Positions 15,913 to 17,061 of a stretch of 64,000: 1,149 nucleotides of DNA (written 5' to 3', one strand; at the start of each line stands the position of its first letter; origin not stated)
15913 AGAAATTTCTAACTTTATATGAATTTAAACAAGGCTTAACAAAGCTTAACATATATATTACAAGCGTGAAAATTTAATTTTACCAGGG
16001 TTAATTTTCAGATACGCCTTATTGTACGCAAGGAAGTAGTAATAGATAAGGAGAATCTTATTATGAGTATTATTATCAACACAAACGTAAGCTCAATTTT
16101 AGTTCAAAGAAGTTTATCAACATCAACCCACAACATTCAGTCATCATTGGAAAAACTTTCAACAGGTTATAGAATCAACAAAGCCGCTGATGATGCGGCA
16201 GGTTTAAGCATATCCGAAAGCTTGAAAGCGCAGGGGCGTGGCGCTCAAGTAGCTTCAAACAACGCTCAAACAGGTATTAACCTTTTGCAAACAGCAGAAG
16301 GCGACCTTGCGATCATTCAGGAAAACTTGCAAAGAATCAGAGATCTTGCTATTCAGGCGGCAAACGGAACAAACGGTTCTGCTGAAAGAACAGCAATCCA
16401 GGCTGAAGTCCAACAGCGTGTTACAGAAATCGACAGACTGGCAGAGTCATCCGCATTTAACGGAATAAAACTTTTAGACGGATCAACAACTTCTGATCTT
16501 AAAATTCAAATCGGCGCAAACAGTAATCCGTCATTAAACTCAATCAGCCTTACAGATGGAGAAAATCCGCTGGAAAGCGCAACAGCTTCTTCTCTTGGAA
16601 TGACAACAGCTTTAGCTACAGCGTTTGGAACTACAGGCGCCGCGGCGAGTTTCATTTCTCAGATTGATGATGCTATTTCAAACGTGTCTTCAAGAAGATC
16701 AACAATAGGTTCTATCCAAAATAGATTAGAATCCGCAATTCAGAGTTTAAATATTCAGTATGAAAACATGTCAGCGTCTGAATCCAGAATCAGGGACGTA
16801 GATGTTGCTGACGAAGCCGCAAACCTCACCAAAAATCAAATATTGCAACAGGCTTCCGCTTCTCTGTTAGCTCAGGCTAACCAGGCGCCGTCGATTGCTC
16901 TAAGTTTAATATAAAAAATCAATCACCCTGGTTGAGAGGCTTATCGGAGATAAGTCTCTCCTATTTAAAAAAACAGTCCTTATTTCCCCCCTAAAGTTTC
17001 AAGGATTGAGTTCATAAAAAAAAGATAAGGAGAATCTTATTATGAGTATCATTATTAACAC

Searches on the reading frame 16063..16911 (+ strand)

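Call 74: search_protein_families(library=pfam, proteins=[window:16063-16911:+], max_evalue=0.001)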
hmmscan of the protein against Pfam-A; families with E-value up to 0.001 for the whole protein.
window:16063-16911:+ (283 aa): 2 families
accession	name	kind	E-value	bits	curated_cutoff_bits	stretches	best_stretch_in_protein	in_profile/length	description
PF00669.25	Flagellin_N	-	8.6e-38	130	26.6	1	5-143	1-139/139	Bacterial flagellin N-terminal helical region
PF00700.27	Flagellin_C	-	8.1e-27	93.8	23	1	199-283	2-86/86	Bacterial flagellin C-terminal helical region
